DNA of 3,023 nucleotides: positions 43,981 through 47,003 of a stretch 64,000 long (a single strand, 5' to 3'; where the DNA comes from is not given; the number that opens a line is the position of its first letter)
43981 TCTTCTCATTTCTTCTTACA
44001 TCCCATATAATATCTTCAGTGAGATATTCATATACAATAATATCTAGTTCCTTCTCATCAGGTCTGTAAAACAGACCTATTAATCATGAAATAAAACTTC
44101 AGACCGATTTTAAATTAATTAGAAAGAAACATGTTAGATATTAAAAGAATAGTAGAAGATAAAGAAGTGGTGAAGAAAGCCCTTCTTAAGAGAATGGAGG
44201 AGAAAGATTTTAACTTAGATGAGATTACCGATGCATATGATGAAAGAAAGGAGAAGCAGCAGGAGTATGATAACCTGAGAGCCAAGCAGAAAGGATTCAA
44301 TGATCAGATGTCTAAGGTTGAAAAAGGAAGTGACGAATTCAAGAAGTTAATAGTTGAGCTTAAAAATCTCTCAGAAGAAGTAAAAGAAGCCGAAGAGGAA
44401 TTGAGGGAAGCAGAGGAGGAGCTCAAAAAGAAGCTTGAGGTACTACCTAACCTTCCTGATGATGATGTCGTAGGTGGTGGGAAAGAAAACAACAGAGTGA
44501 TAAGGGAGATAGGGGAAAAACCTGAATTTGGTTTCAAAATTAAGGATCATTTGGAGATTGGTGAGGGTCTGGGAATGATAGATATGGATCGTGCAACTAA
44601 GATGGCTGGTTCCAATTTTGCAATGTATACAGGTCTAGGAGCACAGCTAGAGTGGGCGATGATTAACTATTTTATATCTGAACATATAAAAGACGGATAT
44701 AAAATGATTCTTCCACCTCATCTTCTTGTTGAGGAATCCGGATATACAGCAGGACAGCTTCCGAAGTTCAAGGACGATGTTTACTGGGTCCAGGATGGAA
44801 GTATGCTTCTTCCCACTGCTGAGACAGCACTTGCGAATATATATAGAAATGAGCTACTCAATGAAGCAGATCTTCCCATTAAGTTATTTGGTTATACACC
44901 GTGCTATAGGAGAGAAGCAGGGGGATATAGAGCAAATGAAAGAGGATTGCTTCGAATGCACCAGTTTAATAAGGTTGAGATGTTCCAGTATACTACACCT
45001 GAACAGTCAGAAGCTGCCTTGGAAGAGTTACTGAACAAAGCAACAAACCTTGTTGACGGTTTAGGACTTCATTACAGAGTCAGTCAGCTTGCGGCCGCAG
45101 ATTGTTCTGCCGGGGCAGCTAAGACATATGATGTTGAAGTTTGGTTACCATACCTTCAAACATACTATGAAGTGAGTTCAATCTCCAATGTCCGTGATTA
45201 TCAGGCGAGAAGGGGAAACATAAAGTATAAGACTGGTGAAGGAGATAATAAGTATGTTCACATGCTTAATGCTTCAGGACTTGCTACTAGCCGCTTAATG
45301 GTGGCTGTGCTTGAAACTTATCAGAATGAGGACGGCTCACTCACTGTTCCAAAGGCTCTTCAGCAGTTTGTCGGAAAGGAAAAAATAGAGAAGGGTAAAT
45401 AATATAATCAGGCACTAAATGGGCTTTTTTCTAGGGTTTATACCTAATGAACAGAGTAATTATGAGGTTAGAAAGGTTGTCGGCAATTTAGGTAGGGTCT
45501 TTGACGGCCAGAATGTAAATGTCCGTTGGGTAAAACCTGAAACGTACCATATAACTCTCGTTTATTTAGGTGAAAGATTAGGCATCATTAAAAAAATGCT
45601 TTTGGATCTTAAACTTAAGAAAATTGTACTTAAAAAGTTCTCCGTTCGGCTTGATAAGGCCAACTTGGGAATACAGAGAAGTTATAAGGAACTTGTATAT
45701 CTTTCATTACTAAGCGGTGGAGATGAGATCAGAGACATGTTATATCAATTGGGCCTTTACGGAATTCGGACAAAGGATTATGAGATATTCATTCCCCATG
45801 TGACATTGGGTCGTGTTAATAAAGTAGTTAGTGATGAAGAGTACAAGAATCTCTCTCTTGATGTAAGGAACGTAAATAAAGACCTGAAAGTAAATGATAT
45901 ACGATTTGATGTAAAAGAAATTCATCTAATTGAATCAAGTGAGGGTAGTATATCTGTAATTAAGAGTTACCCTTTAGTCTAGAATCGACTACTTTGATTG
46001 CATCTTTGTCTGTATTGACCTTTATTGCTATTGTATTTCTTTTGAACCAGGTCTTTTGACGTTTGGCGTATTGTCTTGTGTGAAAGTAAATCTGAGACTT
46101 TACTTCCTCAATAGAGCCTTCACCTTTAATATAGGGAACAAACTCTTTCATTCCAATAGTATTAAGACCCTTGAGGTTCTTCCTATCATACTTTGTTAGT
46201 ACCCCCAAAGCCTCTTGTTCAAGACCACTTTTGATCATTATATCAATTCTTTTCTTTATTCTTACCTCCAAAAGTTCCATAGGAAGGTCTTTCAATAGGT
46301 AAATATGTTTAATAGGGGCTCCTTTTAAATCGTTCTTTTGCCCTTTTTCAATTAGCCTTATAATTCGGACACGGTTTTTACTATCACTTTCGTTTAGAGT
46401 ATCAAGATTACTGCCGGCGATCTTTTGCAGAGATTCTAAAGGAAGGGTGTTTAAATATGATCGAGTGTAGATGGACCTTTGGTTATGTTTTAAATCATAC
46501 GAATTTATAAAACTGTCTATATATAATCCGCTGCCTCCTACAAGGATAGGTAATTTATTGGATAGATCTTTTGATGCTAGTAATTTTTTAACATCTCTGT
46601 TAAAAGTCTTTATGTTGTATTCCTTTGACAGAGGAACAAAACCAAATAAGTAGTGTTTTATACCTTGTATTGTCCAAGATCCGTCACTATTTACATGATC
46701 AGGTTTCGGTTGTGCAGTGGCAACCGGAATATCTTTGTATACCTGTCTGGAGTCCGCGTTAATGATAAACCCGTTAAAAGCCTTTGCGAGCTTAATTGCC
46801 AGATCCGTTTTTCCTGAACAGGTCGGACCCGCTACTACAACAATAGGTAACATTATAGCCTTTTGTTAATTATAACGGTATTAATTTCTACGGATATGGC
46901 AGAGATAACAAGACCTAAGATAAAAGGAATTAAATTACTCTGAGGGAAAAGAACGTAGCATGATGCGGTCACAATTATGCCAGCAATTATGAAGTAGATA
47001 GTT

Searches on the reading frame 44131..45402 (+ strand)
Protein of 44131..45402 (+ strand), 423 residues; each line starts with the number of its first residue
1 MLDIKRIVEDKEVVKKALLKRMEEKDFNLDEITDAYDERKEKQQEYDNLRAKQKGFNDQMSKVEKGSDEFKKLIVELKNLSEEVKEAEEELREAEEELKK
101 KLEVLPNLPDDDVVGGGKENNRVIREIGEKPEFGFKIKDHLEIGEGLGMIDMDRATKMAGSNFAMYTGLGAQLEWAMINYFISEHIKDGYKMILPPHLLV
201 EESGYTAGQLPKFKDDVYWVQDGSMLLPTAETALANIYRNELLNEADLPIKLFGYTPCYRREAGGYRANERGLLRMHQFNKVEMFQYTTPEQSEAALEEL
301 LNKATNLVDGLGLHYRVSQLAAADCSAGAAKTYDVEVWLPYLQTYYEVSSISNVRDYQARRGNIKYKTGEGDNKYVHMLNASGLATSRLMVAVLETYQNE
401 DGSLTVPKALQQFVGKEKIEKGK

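Call 69: search_protein_families(library=pfam, proteins=[window:44131-45402:+], max_evalue=0.001)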
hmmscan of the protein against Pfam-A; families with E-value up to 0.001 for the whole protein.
window:44131-45402:+ (423 aa): 2 families
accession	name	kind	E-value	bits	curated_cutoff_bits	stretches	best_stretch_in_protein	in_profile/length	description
PF00587.30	tRNA-synt_2b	-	1.8e-38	132.8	29.3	1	224-397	11-179/179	tRNA synthetase class II core domain (G, H, P, S and T)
PF02403.27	Seryl_tRNA_N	-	2.2e-19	70.1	28.2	1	1-109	1-108/108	Seryl-tRNA synthetase N-terminal domain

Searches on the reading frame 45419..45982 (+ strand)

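Call 69: search_protein_families(library=pfam, proteins=[window:45419-45982:+], max_evalue=0.001)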
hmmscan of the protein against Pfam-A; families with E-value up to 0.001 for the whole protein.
window:45419-45982:+ (187 aa): 2 families
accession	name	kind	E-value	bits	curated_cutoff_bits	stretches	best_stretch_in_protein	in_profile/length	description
PF02834.22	LigT_PEase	-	1.4e-10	41.6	23.3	1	32-82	24-75/87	LigT like Phosphoesterase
PF13563.12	2_5_RNA_ligase2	-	4.7e-05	23.9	27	1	43-175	26-150/152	2'-5' RNA ligase superfamily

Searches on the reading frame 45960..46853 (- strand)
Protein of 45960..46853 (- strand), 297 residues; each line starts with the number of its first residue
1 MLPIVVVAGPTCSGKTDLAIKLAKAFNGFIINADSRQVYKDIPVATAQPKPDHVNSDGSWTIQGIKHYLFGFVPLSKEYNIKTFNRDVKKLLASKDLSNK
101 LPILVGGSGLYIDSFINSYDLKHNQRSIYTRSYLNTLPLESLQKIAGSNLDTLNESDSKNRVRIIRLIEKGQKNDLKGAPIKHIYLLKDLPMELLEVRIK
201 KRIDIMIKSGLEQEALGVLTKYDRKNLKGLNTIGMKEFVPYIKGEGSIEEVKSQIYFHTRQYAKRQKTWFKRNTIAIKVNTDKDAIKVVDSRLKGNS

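Call 69: search_protein_families(library=pfam, proteins=[window:45960-46853:-], max_evalue=0.001)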
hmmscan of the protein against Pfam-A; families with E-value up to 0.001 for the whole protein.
window:45960-46853:- (297 aa): 2 families
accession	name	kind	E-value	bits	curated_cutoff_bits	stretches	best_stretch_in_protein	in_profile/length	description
PF01715.23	IPPT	-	4.1e-45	154.8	23.6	1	37-272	1-242/243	IPP transferase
PF01745.22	IPT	-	4.7e-07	29.9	20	1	5-56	4-55/233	Isopentenyl transferase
